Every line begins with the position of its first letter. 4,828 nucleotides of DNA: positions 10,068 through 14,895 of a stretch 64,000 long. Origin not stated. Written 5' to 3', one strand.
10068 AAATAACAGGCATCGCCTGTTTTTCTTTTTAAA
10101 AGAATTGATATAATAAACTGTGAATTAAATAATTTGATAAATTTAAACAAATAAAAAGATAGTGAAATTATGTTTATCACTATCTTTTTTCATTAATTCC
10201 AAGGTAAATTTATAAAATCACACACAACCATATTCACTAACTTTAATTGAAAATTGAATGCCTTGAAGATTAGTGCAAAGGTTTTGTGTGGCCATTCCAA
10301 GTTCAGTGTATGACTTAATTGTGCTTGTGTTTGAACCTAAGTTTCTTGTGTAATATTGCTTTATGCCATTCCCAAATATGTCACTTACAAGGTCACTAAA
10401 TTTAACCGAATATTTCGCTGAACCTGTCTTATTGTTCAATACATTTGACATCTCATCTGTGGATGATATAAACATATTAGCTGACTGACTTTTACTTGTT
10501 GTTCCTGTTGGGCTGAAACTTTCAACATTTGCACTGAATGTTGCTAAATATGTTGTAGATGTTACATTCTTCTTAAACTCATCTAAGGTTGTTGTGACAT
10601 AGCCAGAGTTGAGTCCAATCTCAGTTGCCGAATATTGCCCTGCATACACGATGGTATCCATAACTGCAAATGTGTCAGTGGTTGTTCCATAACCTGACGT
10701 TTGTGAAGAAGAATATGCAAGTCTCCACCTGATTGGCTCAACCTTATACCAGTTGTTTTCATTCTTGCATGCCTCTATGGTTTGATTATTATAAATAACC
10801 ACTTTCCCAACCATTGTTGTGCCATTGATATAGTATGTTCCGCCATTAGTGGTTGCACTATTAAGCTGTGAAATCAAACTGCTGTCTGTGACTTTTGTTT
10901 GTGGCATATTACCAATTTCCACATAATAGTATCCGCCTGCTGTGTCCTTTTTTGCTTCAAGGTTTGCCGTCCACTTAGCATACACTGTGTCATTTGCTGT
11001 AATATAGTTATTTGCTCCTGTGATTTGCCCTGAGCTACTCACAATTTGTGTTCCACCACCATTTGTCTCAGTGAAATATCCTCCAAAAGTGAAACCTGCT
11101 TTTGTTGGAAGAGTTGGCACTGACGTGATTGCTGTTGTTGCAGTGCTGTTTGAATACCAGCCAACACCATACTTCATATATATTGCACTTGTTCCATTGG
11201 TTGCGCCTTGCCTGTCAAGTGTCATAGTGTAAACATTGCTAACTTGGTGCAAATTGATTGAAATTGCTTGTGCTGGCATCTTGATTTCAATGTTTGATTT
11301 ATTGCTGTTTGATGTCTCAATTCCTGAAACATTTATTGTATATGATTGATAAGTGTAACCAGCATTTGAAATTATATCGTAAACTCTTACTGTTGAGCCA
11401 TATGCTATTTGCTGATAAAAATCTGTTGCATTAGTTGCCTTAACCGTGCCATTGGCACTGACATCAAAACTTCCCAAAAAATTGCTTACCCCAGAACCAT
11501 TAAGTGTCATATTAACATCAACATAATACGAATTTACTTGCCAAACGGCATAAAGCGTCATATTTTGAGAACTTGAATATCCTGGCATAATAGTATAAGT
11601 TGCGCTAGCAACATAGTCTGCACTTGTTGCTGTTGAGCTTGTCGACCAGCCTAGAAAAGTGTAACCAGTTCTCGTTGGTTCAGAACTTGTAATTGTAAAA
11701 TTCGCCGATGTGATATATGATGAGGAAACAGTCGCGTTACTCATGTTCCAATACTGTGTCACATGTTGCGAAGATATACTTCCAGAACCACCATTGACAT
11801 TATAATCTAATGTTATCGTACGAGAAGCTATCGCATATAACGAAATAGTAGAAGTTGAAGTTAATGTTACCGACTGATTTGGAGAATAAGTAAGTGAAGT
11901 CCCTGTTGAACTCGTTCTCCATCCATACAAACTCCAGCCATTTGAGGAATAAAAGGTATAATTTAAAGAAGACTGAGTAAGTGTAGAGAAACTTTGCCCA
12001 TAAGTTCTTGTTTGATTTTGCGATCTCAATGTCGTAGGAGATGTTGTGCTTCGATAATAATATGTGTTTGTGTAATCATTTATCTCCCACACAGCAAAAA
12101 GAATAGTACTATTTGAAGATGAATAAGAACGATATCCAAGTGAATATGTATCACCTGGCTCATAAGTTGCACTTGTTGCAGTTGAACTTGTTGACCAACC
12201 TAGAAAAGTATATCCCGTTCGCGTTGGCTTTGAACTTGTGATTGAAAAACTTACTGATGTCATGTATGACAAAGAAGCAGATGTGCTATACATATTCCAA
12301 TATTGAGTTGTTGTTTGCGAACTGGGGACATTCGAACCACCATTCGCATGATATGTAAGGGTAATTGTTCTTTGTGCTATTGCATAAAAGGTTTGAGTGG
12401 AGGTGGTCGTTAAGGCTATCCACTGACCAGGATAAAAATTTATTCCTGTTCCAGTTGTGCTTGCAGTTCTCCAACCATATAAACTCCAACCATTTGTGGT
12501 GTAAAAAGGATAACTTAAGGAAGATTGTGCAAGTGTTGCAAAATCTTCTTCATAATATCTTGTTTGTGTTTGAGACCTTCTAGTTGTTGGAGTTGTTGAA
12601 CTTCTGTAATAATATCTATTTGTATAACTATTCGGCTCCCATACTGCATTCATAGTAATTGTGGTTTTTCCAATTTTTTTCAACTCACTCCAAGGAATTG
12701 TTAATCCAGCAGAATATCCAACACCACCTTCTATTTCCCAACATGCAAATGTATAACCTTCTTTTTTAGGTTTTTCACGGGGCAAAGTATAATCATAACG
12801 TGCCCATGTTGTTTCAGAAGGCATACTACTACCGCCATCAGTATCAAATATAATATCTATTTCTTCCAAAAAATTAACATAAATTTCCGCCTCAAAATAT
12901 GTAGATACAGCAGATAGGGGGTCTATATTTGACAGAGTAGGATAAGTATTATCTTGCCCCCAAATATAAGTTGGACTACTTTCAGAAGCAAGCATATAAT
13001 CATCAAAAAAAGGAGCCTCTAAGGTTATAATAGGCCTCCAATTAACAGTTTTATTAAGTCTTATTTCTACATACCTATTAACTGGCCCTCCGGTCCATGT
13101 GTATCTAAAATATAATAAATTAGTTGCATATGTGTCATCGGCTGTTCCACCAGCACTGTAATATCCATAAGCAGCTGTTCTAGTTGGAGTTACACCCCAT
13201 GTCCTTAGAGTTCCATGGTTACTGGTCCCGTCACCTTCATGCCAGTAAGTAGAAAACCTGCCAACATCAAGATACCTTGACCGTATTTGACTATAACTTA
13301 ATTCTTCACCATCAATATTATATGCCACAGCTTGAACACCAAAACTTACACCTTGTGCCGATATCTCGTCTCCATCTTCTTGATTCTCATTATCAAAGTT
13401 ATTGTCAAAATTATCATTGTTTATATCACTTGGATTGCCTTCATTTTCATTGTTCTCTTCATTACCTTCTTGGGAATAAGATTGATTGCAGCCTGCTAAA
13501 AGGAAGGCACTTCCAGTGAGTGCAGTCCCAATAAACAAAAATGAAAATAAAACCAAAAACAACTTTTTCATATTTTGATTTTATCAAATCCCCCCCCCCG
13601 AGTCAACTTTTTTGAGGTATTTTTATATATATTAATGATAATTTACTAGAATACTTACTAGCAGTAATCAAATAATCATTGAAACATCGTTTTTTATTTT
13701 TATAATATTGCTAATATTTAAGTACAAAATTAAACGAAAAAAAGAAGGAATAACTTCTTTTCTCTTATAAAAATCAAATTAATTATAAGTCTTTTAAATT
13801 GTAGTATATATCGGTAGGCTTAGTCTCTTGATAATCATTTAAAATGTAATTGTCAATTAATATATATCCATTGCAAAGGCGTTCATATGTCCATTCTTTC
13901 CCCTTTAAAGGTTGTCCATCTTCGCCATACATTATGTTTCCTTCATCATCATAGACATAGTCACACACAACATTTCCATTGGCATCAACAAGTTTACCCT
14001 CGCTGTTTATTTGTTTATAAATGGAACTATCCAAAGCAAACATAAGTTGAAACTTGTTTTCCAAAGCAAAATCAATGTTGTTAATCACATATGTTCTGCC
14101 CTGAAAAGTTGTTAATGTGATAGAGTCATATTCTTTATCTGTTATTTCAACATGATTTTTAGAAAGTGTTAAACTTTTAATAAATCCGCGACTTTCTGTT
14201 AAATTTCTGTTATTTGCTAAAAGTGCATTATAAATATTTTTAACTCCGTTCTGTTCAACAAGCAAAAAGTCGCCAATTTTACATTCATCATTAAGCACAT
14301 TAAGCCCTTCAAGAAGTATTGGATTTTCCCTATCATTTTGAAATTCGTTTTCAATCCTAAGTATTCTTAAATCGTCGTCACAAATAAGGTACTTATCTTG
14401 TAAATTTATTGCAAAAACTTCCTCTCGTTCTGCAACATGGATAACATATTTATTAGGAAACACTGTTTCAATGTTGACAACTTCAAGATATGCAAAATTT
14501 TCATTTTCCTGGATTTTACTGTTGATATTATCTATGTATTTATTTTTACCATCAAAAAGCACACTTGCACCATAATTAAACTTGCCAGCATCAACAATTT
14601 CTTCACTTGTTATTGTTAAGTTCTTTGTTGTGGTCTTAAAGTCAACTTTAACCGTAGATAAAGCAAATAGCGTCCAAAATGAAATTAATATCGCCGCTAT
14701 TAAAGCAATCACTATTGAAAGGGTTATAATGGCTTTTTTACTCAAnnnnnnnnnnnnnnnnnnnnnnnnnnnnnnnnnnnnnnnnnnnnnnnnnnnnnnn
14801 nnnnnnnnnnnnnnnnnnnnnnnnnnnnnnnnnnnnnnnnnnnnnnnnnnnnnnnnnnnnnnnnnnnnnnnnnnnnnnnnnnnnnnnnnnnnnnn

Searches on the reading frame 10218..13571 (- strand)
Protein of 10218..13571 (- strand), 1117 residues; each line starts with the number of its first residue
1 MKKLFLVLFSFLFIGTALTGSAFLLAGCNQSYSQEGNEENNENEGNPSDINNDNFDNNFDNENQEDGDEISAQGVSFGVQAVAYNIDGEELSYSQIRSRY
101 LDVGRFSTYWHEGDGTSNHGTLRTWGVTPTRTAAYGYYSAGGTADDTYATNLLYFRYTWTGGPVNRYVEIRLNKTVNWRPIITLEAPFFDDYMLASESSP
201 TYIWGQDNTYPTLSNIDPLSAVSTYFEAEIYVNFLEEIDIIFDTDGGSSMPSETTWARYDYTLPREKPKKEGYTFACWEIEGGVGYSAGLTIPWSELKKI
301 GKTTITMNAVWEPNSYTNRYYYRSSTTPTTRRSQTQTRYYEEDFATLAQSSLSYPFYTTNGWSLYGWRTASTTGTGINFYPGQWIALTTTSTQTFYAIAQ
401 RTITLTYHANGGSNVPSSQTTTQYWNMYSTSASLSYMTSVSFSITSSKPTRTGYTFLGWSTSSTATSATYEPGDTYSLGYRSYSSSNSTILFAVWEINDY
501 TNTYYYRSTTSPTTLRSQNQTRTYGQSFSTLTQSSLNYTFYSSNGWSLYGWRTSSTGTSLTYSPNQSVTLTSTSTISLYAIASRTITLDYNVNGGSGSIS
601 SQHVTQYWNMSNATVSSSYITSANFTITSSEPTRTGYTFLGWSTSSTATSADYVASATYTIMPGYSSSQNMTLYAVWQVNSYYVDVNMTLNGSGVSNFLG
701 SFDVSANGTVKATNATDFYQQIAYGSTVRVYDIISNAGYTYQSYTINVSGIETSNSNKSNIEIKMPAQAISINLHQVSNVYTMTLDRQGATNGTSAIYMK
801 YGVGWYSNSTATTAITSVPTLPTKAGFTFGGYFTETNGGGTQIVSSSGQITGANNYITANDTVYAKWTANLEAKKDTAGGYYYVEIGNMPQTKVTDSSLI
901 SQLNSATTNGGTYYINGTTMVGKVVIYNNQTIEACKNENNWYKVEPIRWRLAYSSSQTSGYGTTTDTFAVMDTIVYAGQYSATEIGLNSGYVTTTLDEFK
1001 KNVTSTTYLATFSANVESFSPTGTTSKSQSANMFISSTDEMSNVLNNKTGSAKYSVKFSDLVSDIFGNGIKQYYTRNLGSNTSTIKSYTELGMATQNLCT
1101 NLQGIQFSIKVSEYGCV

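Call 9: search_protein_families(library=pfam, proteins=[window:10218-13571:-])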
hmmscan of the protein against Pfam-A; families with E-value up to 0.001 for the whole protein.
window:10218-13571:- (1117 aa): 1 family
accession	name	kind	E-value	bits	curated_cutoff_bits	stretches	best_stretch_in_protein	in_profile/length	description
PF09479.16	Flg_new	-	8.1e-15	55.1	27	3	589-676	4-65/65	Listeria-Bacteroides repeat domain (List_Bact_rpt)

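Call 10: find_encoding_contigs(protein=window:10218-13571:-, flank=3000, max_places=10)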
Protein window:10218-13571:- (1117 aa): no gene with exactly this product is on record in the collection.
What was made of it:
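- Tried and rejected: It is not on record (call 10).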

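Call 12: find_homologous_proteins(query=window:10218-13571:-)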
Query window:10218-13571:- (1117 aa): 1328 proteins with E <= 0.001 among 8000 candidates; the best 120 are listed.
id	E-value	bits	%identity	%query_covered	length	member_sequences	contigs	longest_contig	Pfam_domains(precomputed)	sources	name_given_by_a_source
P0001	0.0e+0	2402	98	100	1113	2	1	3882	PF09479.17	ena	-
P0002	0.0e+0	1176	69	76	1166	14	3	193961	PF09479.17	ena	-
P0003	2.4e-223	763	52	60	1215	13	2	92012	PF09479.17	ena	-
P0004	1.4e-206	707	42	61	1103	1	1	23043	PF09479.17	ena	-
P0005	5.9e-189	649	30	54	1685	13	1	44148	PF26615.1,PF09479.17,PF26614.1,PF18998.7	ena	-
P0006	8.1e-172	592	43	64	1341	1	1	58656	PF09479.17,PF07581.18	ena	-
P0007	6.7e-169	582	42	64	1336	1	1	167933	PF09479.17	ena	-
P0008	1.0e-165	572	42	64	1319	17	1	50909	PF09479.17,PF07581.18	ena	-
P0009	1.3e-163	565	42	64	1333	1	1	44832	PF09479.17,PF07581.18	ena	-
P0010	8.1e-150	519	53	51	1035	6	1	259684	PF09479.17,PF18998.7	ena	-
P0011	5.9e-144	500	37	15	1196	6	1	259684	PF09479.17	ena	-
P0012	2.5e-141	491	45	60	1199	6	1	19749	PF09479.17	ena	-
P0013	8.6e-130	453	47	31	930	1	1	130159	PF09479.17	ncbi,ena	-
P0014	4.1e-129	451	48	49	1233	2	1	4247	PF09479.17,PF18998.7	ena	-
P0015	2.2e-127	445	32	40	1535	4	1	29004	PF26615.1,PF09479.17,PF26614.1,PF18998.7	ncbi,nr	ncbi:MAG: InlB B-repeat-containing protein [Clostridia bacterium]|nr:InlB B-repeat-containing protei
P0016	1.5e-123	432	46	30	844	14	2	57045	PF09479.17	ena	-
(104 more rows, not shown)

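Call 13: find_encoding_contigs(protein=P0001, flank=5000, max_places=10)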
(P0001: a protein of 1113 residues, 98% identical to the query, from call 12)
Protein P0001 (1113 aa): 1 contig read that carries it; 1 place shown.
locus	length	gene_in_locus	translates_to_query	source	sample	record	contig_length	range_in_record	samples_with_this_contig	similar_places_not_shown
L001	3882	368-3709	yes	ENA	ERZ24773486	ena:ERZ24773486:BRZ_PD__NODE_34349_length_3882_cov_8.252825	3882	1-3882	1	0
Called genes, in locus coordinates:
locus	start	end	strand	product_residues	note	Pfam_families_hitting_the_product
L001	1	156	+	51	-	?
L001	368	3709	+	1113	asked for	PF09479:Flg_new (weak)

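Call 14: find_encoding_contigs(protein=P0002, flank=5000, max_places=10)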
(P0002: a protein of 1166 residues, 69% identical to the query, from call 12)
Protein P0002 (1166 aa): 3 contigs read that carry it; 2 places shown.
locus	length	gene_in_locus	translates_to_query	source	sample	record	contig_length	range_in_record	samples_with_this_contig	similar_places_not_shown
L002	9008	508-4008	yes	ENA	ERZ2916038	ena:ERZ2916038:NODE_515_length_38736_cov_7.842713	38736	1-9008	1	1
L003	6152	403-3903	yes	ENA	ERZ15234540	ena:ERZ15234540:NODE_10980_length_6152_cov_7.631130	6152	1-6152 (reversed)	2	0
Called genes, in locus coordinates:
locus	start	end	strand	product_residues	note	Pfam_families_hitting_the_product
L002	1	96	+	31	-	?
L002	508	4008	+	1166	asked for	PF09479:Flg_new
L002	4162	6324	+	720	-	-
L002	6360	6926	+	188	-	PF01765:RRF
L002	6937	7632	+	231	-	PF01255:Prenyltransf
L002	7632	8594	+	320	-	PF01148:CTP_transf_1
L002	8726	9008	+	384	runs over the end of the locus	PF02163:Peptidase_M50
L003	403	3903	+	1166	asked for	PF09479:Flg_new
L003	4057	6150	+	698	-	?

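Call 41: find_encoding_contigs(protein=P0003, flank=3000, max_places=6)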
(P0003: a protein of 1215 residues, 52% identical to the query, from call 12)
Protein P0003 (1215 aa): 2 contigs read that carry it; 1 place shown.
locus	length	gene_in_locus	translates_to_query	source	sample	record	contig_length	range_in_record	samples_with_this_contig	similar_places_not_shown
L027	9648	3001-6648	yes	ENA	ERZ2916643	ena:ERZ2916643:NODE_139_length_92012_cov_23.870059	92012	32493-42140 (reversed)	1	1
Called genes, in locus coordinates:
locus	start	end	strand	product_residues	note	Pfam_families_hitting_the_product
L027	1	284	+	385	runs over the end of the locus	PF01098:FTSW_RODA_SPOVE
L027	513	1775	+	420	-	PF00275:EPSP_synthase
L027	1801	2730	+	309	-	-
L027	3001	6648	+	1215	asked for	PF09479:Flg_new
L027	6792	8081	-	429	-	PF02403:Seryl_tRNA_N, PF00587:tRNA-synt_2b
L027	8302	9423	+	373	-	PF11104:PilM_2 (faint), PF02491:SHS2_FTSA, PF14450:FtsA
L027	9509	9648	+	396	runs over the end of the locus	PF00091:Tubulin, PF12327:FtsZ_C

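Call 42: find_encoding_contigs(protein=P0010, flank=10000, max_places=4)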
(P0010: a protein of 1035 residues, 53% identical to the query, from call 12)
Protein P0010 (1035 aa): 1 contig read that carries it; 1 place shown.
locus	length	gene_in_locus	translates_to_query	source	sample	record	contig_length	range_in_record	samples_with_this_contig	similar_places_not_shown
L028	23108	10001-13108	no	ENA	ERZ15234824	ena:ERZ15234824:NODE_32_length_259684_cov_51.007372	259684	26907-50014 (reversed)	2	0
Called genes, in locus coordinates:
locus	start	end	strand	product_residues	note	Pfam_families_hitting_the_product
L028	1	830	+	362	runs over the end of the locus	PF00438:S-AdoMet_synt_N, PF02772:S-AdoMet_synt_M, PF02773:S-AdoMet_synt_C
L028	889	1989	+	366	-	-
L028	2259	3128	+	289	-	PF02645:DegV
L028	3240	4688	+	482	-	PF17914:HopA1 (weak)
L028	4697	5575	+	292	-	PF11969:DcpS_C, PF01230:HIT, PF00075:RNase_H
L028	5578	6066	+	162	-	-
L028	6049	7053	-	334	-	PF07670:Gate (weak)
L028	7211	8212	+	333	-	PF01515:PTA_PTB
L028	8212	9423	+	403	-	PF00871:Acetate_kinase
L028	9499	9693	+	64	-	PF01783:Ribosomal_L32p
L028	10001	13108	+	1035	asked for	PF18998:Flg_new_2 (faint), PF09479:Flg_new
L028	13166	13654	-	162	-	-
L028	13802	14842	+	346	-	PF02504:FA_synthesis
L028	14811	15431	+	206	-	PF14622:Ribonucleas_3_3, PF00636:Ribonuclease_3, PF00035:dsrm (weak)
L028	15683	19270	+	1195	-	PF02463:SMC_N, PF13304:AAA_21 (weak), PF13476:AAA_23, PF24161:CCDC39 (faint), PF06470:SMC_hinge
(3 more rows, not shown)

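Call 59: search_protein_families(library=ncbifam, proteins=[window:10218-13571:-], max_evalue=0.01)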
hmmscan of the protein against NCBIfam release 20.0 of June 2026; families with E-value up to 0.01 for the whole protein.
window:10218-13571:- (1117 aa): 1 family
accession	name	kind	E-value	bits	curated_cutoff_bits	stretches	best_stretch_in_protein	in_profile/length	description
TIGR02543.1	List_Bact_rpt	repeat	1.1e-13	51.3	20.95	2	632-678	1-41/44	TIGR02543 family repeat protein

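Call 62: find_encoding_contigs(protein=P0008, flank=1500, max_places=10)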
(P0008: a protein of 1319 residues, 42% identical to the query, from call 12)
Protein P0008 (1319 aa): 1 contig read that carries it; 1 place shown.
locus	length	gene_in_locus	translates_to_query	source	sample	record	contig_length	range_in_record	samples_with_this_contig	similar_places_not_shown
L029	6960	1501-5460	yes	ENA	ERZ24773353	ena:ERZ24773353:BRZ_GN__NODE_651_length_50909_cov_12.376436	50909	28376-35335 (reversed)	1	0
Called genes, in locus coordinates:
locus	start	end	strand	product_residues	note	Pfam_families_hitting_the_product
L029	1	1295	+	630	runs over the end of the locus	PF07947:YhhN, PF00465:Fe-ADH, PF13685:Fe-ADH_2, PF25137:ADH_Fe_C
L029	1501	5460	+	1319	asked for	PF09479:Flg_new, PF07581:Glug (faint), PF09479:Flg_new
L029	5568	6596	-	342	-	PF09084:NMT1, PF13379:NMT1_2 (faint)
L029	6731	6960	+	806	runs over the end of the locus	PF00133:tRNA-synt_1, PF01406:tRNA-synt_1e (faint), PF09334:tRNA-synt_1g, PF13603:tRNA-synt_1_2, PF08264:Anticodon_1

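Call 63: find_encoding_contigs(protein=P0016, flank=1500, max_places=10)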
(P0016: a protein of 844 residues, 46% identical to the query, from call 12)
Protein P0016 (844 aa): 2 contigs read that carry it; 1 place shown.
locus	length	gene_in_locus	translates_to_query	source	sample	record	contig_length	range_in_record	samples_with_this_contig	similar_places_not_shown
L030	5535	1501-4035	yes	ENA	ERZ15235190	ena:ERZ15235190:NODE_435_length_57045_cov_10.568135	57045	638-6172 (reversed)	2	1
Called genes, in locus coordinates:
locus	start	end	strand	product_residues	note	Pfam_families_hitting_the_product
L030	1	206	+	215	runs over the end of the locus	PF01252:Peptidase_A8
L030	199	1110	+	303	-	PF01479:S4, PF00849:PseudoU_synth_2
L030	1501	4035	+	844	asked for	PF09479:Flg_new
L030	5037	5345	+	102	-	PF00829:Ribosomal_L21p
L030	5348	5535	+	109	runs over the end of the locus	PF04327:Peptidase_Prp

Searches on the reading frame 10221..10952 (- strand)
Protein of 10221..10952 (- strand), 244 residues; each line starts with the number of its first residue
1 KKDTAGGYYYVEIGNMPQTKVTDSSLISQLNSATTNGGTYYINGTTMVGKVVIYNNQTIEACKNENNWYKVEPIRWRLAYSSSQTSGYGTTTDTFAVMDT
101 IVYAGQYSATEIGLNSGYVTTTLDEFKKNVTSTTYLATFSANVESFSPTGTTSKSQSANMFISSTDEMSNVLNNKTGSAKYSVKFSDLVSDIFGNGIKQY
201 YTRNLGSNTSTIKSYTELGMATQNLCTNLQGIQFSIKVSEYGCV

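Call 61: search_protein_families(library=pfam, proteins=[window:10221-10952:-], max_evalue=1)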
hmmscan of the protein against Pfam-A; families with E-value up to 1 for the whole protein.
seq(244 aa): 1 family
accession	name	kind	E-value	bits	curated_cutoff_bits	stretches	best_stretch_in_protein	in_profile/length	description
PF19403.5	SpaA_2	-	0.34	11.9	25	1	62-123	12-72/96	Prealbumin-like fold domain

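Call 80: search_solved_structures(query=window:10221-10952:-, max_evalue=1)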
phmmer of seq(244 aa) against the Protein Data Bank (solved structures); distinct sequences matched with E-value up to 1: 3.
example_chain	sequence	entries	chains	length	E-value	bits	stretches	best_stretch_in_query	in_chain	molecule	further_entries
6hum_M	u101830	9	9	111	0.35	13.7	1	170-230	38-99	NAD(P)H-quinone oxidoreductase subunit M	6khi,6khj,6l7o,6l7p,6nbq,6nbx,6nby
5d1r_A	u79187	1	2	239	0.49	13.2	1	58-125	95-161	Rv1816 transcriptional regulator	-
1xiq_A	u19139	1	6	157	0.8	12.5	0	25-77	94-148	Nucleoside diphosphate kinase B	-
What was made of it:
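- Tried and rejected: None (calls 61, 80).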

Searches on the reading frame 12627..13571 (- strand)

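Call 61: search_protein_families(library=pfam, proteins=[window:12627-13571:-], max_evalue=1)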
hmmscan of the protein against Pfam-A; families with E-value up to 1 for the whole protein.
seq(315 aa): 2 families
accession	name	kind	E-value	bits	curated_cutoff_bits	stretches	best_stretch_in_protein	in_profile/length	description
PF09479.16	Flg_new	-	2.4e-06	28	27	1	240-279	3-39/65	Listeria-Bacteroides repeat domain (List_Bact_rpt)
PF05053.19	Menin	-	0.44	9.2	23.6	1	18-74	509-565/678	Menin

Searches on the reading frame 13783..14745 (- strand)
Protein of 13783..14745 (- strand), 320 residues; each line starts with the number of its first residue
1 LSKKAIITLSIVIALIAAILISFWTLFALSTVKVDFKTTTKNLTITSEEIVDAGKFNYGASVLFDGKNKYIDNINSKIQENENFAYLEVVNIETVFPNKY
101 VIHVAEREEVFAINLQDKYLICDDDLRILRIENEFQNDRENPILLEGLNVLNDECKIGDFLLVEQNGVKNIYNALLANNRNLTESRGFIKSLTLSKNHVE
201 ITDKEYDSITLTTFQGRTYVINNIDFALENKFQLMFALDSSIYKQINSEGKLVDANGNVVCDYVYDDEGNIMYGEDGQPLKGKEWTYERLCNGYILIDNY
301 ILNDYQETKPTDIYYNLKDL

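Call 9: search_protein_families(library=pfam, proteins=[window:13783-14745:-])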
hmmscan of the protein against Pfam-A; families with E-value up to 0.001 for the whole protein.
window:13783-14745:- (320 aa): 0 families

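Call 35: find_encoding_contigs(protein=window:13783-14745:-, flank=1500, max_places=10)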
Protein window:13783-14745:- (320 aa): 3 contigs read that carry it; 2 places shown.
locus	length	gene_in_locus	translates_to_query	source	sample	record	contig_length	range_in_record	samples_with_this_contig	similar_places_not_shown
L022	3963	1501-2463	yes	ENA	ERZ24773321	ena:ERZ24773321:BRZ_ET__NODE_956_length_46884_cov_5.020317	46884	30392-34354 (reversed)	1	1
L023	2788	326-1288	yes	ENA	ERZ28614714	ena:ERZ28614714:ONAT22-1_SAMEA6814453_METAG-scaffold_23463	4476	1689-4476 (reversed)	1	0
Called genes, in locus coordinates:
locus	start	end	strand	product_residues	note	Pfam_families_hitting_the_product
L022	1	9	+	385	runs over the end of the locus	PF01098:FTSW_RODA_SPOVE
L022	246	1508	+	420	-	PF00275:EPSP_synthase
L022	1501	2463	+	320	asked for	-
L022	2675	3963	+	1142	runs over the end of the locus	PF09479:Flg_new (weak)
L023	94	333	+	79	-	PF00275:EPSP_synthase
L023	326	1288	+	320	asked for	-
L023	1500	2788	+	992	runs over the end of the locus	?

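Call 39: find_encoding_contigs(protein=window:13783-14712:-, flank=1500, max_places=10)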
Protein window:13783-14712:- (309 aa): 3 contigs read that carry it; 3 places shown.
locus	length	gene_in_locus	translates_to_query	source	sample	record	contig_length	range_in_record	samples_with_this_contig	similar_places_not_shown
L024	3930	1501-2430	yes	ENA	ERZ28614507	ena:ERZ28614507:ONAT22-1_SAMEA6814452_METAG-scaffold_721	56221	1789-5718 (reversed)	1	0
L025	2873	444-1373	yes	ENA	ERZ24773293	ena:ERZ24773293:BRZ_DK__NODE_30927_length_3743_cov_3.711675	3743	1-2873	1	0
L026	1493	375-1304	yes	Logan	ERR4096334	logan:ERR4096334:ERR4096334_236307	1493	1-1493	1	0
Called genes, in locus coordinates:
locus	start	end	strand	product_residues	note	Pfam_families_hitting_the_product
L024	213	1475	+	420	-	PF00275:EPSP_synthase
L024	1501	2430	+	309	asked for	-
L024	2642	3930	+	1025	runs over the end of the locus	?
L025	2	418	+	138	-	?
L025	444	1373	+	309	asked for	-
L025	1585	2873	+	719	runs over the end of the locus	?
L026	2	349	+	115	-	?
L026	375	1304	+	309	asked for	-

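Call 59: search_protein_families(library=ncbifam, proteins=[window:13783-14712:-], max_evalue=0.01)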
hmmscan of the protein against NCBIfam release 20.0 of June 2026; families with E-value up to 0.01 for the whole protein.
window:13783-14712:- (309 aa): 0 families
